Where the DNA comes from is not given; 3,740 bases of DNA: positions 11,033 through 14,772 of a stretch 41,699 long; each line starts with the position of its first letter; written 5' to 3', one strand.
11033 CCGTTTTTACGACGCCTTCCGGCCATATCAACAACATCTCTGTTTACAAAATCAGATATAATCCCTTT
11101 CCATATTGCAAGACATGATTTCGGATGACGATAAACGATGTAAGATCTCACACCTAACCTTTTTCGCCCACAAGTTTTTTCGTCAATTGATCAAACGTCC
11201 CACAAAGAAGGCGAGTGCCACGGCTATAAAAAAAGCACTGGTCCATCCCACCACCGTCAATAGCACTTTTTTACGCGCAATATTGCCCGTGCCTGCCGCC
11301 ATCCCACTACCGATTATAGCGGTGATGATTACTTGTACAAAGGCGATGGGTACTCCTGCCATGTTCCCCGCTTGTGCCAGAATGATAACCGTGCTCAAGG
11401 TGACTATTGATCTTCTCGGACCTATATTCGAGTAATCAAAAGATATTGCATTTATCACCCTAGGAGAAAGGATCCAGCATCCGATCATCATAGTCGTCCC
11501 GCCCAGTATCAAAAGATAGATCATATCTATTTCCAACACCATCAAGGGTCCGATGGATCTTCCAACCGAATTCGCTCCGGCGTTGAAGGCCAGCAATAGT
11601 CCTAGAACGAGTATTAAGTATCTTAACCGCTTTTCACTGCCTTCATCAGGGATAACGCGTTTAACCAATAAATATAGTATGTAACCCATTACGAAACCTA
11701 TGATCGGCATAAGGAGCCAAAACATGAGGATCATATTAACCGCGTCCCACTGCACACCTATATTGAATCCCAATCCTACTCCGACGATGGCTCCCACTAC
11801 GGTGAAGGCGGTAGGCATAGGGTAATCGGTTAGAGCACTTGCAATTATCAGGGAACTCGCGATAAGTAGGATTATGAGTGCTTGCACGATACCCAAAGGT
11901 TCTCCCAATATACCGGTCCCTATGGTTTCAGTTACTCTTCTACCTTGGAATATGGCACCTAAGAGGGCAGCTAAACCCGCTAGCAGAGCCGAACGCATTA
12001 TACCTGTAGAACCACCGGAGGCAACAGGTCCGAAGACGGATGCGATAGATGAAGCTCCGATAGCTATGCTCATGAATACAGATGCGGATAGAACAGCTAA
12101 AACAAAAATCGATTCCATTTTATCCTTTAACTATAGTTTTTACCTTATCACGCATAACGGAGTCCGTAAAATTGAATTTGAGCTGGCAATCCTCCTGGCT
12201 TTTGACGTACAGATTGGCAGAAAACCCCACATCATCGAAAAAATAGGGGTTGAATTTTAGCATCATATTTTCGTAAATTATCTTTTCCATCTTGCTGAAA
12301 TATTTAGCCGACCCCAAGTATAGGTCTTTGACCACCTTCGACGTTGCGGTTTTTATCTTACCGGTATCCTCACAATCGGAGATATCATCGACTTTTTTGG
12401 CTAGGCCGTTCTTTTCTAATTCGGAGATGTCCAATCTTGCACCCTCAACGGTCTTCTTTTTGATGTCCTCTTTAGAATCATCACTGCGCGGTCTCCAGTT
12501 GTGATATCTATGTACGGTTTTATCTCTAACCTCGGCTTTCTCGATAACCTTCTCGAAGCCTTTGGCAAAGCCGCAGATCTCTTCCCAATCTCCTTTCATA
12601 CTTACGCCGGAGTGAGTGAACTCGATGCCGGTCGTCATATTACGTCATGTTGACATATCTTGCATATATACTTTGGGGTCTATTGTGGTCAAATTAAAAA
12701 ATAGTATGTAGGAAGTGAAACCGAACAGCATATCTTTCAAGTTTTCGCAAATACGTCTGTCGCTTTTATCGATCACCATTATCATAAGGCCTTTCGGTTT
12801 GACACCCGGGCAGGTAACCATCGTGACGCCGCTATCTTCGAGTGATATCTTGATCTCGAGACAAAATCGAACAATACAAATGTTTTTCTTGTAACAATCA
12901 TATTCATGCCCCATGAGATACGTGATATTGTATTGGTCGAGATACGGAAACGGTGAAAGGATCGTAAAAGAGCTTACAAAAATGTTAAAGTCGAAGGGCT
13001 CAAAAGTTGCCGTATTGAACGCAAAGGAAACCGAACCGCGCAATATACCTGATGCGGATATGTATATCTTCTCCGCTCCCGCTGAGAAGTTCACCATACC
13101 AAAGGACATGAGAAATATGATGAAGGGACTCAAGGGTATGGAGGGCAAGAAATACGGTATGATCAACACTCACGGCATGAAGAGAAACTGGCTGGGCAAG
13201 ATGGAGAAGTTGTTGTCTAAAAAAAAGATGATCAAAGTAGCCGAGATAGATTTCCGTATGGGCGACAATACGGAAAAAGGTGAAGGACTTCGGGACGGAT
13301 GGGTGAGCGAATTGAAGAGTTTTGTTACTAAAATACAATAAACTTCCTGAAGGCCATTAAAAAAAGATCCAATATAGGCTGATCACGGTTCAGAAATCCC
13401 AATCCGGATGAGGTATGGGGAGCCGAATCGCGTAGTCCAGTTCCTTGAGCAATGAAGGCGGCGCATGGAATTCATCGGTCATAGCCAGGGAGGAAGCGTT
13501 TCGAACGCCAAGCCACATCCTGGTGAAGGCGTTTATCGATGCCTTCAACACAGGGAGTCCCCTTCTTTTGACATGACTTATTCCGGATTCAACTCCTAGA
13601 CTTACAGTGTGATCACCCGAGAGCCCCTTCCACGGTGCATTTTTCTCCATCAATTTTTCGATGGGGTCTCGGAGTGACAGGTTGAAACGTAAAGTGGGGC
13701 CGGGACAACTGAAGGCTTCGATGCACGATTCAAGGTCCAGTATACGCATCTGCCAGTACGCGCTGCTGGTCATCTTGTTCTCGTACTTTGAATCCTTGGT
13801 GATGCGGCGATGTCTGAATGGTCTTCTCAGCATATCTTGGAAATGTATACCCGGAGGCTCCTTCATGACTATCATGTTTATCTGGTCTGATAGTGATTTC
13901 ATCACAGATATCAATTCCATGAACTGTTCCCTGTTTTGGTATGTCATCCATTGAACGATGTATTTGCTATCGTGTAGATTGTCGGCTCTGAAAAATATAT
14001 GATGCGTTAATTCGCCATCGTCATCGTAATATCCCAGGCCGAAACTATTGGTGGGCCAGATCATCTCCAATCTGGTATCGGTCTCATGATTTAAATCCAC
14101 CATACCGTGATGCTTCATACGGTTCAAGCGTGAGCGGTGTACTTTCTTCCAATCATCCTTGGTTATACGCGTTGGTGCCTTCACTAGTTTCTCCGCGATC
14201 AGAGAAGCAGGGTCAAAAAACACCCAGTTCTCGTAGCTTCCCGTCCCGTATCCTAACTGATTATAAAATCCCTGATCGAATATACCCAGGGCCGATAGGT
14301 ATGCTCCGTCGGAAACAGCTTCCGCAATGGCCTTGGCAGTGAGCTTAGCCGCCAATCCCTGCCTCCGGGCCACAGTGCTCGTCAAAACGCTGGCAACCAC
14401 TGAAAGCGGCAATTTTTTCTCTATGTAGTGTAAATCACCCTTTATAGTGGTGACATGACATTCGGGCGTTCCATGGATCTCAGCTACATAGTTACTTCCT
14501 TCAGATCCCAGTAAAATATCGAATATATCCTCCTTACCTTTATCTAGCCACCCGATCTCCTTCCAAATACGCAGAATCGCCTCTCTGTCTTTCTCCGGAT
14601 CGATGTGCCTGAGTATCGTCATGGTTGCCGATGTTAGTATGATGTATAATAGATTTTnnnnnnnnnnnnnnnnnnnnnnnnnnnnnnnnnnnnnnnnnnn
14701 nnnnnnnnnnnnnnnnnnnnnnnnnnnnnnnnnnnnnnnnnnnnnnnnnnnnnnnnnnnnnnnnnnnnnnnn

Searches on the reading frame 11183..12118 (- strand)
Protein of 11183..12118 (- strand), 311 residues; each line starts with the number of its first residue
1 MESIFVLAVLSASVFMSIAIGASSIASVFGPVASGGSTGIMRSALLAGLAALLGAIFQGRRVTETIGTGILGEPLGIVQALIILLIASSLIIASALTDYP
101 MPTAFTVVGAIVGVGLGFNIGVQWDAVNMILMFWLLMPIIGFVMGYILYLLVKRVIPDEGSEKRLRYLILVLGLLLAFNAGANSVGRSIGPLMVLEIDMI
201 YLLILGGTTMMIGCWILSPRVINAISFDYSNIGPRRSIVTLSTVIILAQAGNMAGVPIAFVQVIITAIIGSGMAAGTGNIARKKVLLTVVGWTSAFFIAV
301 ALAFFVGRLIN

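Call 28: search_protein_families(library=pfam, proteins=[window:11183-12118:-])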
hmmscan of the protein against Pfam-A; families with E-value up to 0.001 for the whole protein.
window:11183-12118:- (311 aa): 1 family
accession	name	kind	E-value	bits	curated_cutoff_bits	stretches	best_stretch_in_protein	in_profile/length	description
PF01384.25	PHO4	-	1.8e-38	132.8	33.7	1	20-303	1-350/350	Phosphate transporter family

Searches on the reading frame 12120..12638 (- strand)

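Call 29: search_protein_families(library=pfam, proteins=[window:12120-12638:-])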
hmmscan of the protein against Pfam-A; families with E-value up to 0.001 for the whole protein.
window:12120-12638:- (172 aa): 1 family
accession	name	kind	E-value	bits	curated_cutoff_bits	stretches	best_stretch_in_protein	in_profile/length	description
PF19146.6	DUF5828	-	2.6e-13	50.6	27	1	10-170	5-184/230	Family of unknown function (DUF5828)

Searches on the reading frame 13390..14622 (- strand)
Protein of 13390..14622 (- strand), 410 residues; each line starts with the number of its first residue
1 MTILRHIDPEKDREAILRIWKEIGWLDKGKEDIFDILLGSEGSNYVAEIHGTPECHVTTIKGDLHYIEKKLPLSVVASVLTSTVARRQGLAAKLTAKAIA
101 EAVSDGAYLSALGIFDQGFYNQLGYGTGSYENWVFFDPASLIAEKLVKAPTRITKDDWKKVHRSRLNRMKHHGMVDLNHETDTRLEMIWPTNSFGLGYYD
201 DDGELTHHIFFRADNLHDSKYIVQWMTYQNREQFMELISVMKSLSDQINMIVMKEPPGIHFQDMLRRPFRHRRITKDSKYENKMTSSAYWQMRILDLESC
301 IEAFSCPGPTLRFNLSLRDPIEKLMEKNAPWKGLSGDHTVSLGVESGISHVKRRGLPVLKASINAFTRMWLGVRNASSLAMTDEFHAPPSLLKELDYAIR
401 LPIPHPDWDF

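Call 28: search_protein_families(library=pfam, proteins=[window:13390-14622:-])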
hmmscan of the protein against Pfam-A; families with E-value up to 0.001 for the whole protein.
window:13390-14622:- (410 aa): 1 family
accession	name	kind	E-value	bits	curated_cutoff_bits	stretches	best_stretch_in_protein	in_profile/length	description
PF13527.13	Acetyltransf_9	-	1.3e-07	32.1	25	1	34-127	34-126/127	Acetyltransferase (GNAT) domain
